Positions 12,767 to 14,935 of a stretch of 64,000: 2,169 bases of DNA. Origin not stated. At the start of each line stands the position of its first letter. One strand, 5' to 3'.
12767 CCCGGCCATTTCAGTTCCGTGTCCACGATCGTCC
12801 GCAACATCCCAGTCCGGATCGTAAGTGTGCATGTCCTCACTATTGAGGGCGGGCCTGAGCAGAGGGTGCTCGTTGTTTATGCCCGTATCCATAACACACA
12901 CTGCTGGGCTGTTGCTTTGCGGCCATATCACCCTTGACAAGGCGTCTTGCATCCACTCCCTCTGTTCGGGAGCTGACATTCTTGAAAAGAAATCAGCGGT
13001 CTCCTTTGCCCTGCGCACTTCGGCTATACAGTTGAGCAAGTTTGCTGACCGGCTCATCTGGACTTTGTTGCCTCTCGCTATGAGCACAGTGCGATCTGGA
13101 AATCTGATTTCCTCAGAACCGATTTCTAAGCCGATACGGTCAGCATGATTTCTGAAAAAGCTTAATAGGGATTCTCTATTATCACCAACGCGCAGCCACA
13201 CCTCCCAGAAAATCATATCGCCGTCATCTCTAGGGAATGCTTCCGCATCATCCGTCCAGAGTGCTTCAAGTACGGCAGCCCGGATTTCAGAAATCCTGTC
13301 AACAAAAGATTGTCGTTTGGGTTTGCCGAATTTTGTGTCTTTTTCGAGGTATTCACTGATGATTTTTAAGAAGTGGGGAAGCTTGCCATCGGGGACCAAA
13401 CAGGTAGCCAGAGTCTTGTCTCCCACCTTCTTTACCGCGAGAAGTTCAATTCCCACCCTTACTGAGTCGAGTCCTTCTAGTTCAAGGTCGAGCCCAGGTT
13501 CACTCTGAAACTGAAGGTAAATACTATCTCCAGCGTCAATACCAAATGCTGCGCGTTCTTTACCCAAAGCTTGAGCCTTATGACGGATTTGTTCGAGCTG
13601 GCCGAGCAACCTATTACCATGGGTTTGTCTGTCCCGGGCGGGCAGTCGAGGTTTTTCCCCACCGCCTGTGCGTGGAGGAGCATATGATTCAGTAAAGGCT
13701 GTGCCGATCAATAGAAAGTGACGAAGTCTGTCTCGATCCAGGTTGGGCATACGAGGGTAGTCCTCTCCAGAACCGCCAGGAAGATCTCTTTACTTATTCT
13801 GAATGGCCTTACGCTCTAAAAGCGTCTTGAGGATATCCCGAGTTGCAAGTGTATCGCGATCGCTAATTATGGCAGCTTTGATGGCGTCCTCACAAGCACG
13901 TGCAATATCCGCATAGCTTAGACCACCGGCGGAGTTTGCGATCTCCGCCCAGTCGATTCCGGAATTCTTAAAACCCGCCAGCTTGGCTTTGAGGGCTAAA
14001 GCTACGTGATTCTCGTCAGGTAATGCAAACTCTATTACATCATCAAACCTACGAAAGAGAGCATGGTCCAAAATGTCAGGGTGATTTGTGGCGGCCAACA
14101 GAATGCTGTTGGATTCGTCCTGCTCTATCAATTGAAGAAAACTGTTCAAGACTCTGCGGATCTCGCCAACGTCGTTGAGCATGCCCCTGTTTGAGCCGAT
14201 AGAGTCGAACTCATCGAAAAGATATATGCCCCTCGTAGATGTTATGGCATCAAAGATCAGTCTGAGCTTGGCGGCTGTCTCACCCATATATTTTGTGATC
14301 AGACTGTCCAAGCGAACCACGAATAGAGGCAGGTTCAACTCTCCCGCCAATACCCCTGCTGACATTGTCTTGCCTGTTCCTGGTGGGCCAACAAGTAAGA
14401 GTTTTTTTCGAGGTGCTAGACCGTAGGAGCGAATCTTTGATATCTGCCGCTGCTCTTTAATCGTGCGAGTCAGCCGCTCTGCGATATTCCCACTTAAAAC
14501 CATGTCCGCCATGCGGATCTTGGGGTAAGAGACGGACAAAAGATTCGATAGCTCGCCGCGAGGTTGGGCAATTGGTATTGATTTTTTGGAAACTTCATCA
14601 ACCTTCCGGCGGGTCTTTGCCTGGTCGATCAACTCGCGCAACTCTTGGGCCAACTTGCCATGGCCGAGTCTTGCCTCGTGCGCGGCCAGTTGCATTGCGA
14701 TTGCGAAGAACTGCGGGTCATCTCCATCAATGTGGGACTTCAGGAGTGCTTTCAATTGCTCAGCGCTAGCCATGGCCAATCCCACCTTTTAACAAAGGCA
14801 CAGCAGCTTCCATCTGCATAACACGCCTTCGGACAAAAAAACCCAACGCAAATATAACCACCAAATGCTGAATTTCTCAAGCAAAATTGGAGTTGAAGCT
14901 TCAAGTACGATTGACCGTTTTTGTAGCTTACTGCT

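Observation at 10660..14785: AAA+ ATPase / S8 subtilase pair (IetAS-like) with an unassigned protease N-domain and a trailing orphan gene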

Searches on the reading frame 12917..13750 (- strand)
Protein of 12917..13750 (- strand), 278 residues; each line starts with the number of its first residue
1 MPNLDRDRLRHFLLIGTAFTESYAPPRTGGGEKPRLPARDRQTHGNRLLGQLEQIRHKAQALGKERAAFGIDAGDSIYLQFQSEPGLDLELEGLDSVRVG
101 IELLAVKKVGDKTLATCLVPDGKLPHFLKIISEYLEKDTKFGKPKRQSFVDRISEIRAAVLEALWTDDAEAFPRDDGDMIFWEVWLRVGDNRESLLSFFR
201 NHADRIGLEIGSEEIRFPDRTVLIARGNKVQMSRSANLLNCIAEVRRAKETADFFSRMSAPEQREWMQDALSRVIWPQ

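Call 70: predict_structure(alignment_id=A3)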
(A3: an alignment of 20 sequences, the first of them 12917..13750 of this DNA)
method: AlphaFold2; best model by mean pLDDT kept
length: 278 residues; sequences in the alignment: 20
mean_pLDDT: 74.0   pTM: 0.58
mean pLDDT of the five models: 74.0, 73.5, 65.5, 65.0, 63.2
residues with pLDDT >= 90: 47; 70-90: 152; 50-70: 36; < 50: 43
segments of 3 or more residues with pLDDT < 50: 1-31, 68-73, 251-255
pLDDT, mean of each block of 10 residues (from residue 1): 33 32 40 68 94 86 56 65 88 81 76 82 91 95 91 86 70 79 81 86 86 79 85 68 72 56 77 68
secondary structure, 60 per line:
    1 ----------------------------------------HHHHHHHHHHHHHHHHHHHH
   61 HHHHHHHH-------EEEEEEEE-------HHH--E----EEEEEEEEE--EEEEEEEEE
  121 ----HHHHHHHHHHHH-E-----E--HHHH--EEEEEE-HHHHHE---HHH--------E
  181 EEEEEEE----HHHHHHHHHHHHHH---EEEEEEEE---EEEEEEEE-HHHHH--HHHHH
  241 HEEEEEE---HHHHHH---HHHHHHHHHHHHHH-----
elements in order: H41-68 E76-83 E101-109 E112-120 H125-136 H147-150 E153-158 H160-164 E180-187 H192-205 E209-216 E220-227 H229-233 H236-241 E242-247 H251-256 H260-273

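Call 73: fold_search(model_id=the predicted structure, library=pdb)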
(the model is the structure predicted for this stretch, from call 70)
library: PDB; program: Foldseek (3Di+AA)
matches with E <= 10: 1536; with E <= 0.001: 4
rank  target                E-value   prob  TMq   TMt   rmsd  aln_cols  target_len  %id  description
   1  8uf0_B                2.0e-04  0.99  0.22  0.30  13.1       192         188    8  T33-ml23 - Designed Tetrahedral Protein Cage Using Machine Learning Algorithms (released 2023-11-15)
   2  4nwn_M                5.0e-04  0.99  0.26  0.36  12.8       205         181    7  Computationally Designed Two-Component Self-Assembling Tetrahedral Cage T32-28 (released 2014-05-28)
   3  3nwg                  5.6e-04  0.99  0.26  0.36  12.6       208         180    9  The crystal structure of a microcomparments protein from Desulfitobacterium hafniense DCB (released 2010-09-22)
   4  3n79                  8.0e-04  0.97  0.25  0.35  12.8       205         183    9  PduT C38S Mutant from Salmonella enterica Typhimurium (released 2010-10-06)
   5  4nwn_C                1.0e-03  0.98  0.26  0.36  12.5       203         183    8  Computationally Designed Two-Component Self-Assembling Tetrahedral Cage T32-28 (released 2014-05-28)
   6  6fdb_A                1.2e-03  0.98  0.26  0.36  12.3       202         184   10  Positively supercharged variant of the computationally designed cage protein O3-33 (released 2018-08-22)
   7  5is2                  1.3e-03  0.87  0.19  0.14  16.1       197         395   14  Crystal structure of Mycobacterium avium SerB2 at pH 6.6 (released 2016-04-27)
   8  5jjb                  1.6e-03  0.85  0.19  0.14  16.0       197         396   14  Crystal structure of Mycobacterium avium SerB2 mutant D343G (released 2016-05-18)
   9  6u9d_T                1.6e-03  0.82  0.23  0.25  10.0       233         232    9  Saccharomyces cerevisiae acetohydroxyacid synthase (released 2020-07-15)
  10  6u9d_H                1.6e-03  0.82  0.23  0.24  23.1       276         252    9  Saccharomyces cerevisiae acetohydroxyacid synthase (released 2020-07-15)
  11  4nwn_A                1.8e-03  0.96  0.25  0.35  13.0       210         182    8  Computationally Designed Two-Component Self-Assembling Tetrahedral Cage T32-28 (released 2014-05-28)
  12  8ukm_A                1.8e-03  0.91  0.21  0.29  13.5       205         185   13  T33-ml30 - Designed Tetrahedral Protein Cage Using Machine Learning Algorithms (released 2024-03-06)
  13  6u9d_O                2.3e-03  0.92  0.23  0.26   9.4       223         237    9  Saccharomyces cerevisiae acetohydroxyacid synthase (released 2020-07-15)
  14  5it4                  2.3e-03  0.75  0.17  0.13  15.4       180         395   14  Crystal structure of Mycobacterium avium SerB2 mutant D343N (released 2016-04-27)
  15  6ner_F                2.5e-03  0.90  0.19  0.27  14.4       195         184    7  Synthetic Haliangium ochraceum BMC shell (released 2019-04-03)
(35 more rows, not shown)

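Call 75: search_protein_families(library=pfam, alignment_id=A3, max_evalue=10)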
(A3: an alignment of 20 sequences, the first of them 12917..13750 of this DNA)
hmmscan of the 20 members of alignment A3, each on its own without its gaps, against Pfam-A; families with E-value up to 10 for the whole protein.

A. member 1, window:12917-13750:- (278 aa): 0 families

B. families by the number of members that match (of 20 scanned): 8 families
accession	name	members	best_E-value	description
PF13376.11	OmdA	2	0.011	Bacteriocin-protection, YdeI or OmpD-Associated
PF13482.12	RNase_H_2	1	0.02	RNase_H superfamily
PF09186.17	DUF1949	1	0.022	Domain of unknown function (DUF1949)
PF24769.1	At2g29880_C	1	0.13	At2g29880 C-terminal domain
PF23884.1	DUF7237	1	0.16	Family of unknown function (DUF7237)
PF09006.16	Surfac_D-trimer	1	0.18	Lung surfactant protein D coiled-coil trimerisation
PF07148.17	MalM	1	0.2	Maltose operon periplasmic protein precursor (MalM)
PF12280.13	BSMAP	1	0.22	Brain specific membrane anchored protein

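Call 90: fold_search(model_id=the predicted structure, library=viral)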
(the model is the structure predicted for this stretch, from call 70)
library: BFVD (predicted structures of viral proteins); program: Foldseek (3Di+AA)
matches with E <= 10: 871; with E <= 0.001: 0
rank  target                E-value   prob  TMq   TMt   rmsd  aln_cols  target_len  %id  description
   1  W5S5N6                1.1e-02  0.75  0.24  0.26   9.3       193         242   11  Uncharacterized protein [Pithovirus sibericum]
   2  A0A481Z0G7            1.3e-02  0.35  0.21  0.25  10.6       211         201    8  RNA recognition motif protein [Mimivirus LCMiAC01]
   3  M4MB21                2.1e-02  0.96  0.21  0.20  13.6       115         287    5  (no name in the UniProt tables at hand)
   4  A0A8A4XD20            2.1e-02  0.89  0.20  0.26  10.3       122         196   14  Uncharacterized protein [Grus japonensis Chaphamaparvovirus]
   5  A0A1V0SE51            3.1e-02  1.00  0.24  0.71   2.9        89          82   10  Uncharacterized protein [Indivirus ILV1]
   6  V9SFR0                3.3e-02  0.54  0.19  0.32  13.3       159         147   12  Uncharacterized protein [Tunisvirus fontaine2]
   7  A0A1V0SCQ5            4.8e-02  0.54  0.20  0.33   9.1       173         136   11  ACT domain protein [Indivirus ILV1]
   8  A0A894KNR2            5.4e-02  0.89  0.24  0.21   5.5       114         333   12  PI329L [African swine fever virus]
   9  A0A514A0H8            5.4e-02  0.23  0.18  0.22  11.9       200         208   12  Uncharacterized protein [Aeromonas phage LAh_8]
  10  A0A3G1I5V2            6.4e-02  0.08  0.12  0.12  19.5       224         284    9  (no name in the UniProt tables at hand)
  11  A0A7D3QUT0            6.8e-02  0.51  0.18  0.36  37.3       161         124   10  Uncharacterized protein [Fadolivirus FV1/VV64]
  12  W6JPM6                8.1e-02  0.21  0.18  0.09  20.7       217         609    8  Putative vaccinia G1L metaloprotease [Alphaentomopoxvirus acuprea]
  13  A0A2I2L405            8.6e-02  0.99  0.22  0.60   2.5        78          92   10  Uncharacterized protein [Orpheovirus IHUMI-LCC2]
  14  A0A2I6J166            8.6e-02  0.16  0.18  0.20  20.5       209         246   11  SWPV1-097 [Vaccinia virus]
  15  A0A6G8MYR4            8.6e-02  0.10  0.16  0.18  12.7       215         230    8  RRM domain-containing protein [Cedratvirus kamchatka]
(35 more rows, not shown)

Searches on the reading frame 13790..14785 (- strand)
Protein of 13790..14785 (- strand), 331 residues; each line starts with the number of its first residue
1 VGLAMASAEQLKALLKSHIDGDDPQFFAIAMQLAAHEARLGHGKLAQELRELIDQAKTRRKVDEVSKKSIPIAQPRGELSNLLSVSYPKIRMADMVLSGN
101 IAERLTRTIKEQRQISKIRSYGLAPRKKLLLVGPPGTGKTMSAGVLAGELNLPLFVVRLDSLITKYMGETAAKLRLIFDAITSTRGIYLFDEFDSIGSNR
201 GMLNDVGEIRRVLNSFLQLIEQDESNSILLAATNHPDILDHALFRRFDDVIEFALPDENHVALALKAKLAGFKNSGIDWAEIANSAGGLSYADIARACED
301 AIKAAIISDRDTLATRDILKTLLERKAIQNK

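Call 4: search_protein_families(library=padloc, proteins=[window:13790-14785:-], max_evalue=0.01)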
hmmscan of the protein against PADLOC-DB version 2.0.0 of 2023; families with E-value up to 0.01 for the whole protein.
window:13790-14785:- (331 aa): 8 families
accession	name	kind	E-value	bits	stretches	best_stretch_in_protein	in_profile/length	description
PDLC02196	IetA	-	3.4e-78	261.7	1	7-328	3-324/374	-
PDLC04232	IetA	-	3.1e-71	238.5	1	5-326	1-316/330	-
PDLC02195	IetA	-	5.1e-57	192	1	9-325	5-336/395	-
PDLC04231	IetA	-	4.2e-40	136.2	1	5-264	1-255/262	-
PDLC00914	TRIP13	-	3.7e-11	41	1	132-305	77-274/302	TRIP13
PDLC00915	TRIP13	-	2.1e-09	35.2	1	129-298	66-250/302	TRIP13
PDLC03838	DolB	-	0.00041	17.7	0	129-196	169-241/375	-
PDLC04140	mad8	-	0.0037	14.8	0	121-202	22-70/314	mads_8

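Call 5: search_protein_families(library=pfam, proteins=[window:13790-14785:-], max_evalue=0.01)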
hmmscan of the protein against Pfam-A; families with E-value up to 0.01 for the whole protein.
window:13790-14785:- (331 aa): 8 families
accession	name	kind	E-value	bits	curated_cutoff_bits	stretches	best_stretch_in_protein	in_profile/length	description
PF00004.35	AAA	-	2.9e-29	102.6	21.2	1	129-254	1-130/131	ATPase family associated with various cellular activities (AAA)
PF07728.20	AAA_5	-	4.7e-05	23.9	22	1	129-164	2-38/139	AAA domain (dynein-related subfamily)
PF17862.7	AAA_lid_3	-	0.00014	21.8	27.2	1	277-319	2-44/45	AAA+ lid domain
PF20720.3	nSTAND3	-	0.0011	19.2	27.2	1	125-248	16-123/155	Novel STAND NTPase 3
PF01078.27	Mg_chelatase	-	0.0015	18.4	20.3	1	109-148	5-44/207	Magnesium chelatase, subunit ChlI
PF13671.12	AAA_33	-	0.0016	19.2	27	1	129-176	2-47/143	AAA domain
PF13401.12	AAA_22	-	0.0022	18.8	27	0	129-150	8-29/130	AAA domain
PF05496.18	RuvB_N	-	0.0089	16.2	27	0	127-154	34-61/159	Holliday junction DNA helicase RuvB P-loop domain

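Call 6: search_protein_families(library=ncbifam, proteins=[window:13790-14785:-], max_evalue=0.01)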
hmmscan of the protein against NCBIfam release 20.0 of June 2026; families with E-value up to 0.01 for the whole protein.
window:13790-14785:- (331 aa): 24 families
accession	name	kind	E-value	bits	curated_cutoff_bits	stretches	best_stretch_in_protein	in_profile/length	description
NF042959.1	IteA_antiphage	equivalog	1.9e-65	221.4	510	1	14-323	10-322/367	anti-phage ATPase IteA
NF003069.1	PRK03992.1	subfamily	1.2e-30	106.9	500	1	84-322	127-369/379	proteasome-activating nucleotidase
TIGR01242.2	TIGR01242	subfamily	2.6e-29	102.3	500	1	119-322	141-352/362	proteasome-activating nucleotidase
TIGR01241.2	FtsH_fam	equivalog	9.5e-29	100.6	600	1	126-319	195-396/598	ATP-dependent zinc metalloprotease FtsH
TIGR01243.1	CDC48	subfamily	1.1e-26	93.4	802.65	1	108-306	468-673/733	CDC48 family AAA ATPase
NF008004.0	PRK10733.1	equivalog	1.8e-24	85.7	1008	1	89-306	148-373/644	ATP-dependent zinc metalloprotease FtsH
NF047748.1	PrtsmActNtasePan1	equivalog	3.5e-22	79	750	1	119-319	175-383/405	proteasome-activating nucleotidase Pan1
NF041006.2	cell_div_CdvC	equivalog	7.1e-22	77.8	650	1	47-300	55-317/370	cell division protein CdvC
NF047747.1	PrtsmActNtasePan2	equivalog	1e-21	77.6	700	1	114-320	173-387/397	proteasome-activating nucleotidase Pan2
TIGR03689.1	pup_AAA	equivalog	6.5e-13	48.2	504.75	1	118-262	208-371/512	proteasome ATPase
TIGR03922.1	T7SS_EccA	equivalog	4e-09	35.6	466.65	1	126-254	312-449/557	type VII secretion AAA-ATPase EccA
NF003229.0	PRK04195.1-5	equivalog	4.2e-07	29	280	1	92-214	16-129/413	replication factor C large subunit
TIGR00382.1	clpX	equivalog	1.2e-05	24.6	370.75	1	91-206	84-207/414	ATP-dependent protease ATP-binding subunit ClpX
NF003226.0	PRK04195.1-1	equivalog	4.7e-05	22.5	588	1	122-232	36-138/405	replication factor C large subunit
NF003745.1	PRK05342.1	equivalog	6.5e-05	22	359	1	126-206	109-199/418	ATP-dependent Clp protease ATP-binding subunit ClpX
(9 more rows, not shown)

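Call 42: search_solved_structures(query=window:13790-14785:-, max_evalue=1e-10)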
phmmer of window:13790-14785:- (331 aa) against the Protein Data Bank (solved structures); distinct sequences matched with E-value up to 1e-10: 264 (the best 60 are shown).
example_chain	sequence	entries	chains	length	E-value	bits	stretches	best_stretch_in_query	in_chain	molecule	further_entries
7wub_C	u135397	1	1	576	5.9e-51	176.8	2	115-309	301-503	Transitional endoplasmic reticulum ATPase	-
7wub_D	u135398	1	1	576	6.1e-51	176.8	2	115-309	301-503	Transitional endoplasmic reticulum ATPase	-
6mck_A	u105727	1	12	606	7.9e-51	176.4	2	115-309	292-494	Transitional endoplasmic reticulum ATPase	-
7rlj_A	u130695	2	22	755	1.6e-50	175.4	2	115-309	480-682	Transitional endoplasmic reticulum ATPase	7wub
8yka_A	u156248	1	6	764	1.6e-50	175.4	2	115-309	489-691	Transitional endoplasmic reticulum ATPase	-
5c18_A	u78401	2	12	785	1.7e-50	175.3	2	115-309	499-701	Transitional endoplasmic reticulum ATPase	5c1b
7y4w_A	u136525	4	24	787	1.8e-50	175.2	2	115-309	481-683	Transitional endoplasmic reticulum ATPase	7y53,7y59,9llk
7mdm_B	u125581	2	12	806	1.9e-50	175.2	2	115-309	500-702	Transitional endoplasmic reticulum ATPase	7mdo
9y06_A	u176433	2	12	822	1.9e-50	175.2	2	115-309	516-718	Transitional endoplasmic reticulum ATPase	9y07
9y0b_A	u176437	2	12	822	1.9e-50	175.2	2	115-309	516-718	Transitional endoplasmic reticulum ATPase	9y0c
9y08_A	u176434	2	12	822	1.9e-50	175.2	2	115-309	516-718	Transitional endoplasmic reticulum ATPase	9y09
9y03_A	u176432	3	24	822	1.9e-50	175.1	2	115-309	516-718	Transitional endoplasmic reticulum ATPase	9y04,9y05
5c19_A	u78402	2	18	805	1.9e-50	175.1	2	115-309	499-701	Transitional endoplasmic reticulum ATPase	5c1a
7l5w_A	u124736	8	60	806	1.9e-50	175.1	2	115-309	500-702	Transitional endoplasmic reticulum ATPase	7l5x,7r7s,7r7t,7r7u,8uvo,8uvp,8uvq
7bp8_A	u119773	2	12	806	1.9e-50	175.1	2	115-309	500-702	Transitional endoplasmic reticulum ATPase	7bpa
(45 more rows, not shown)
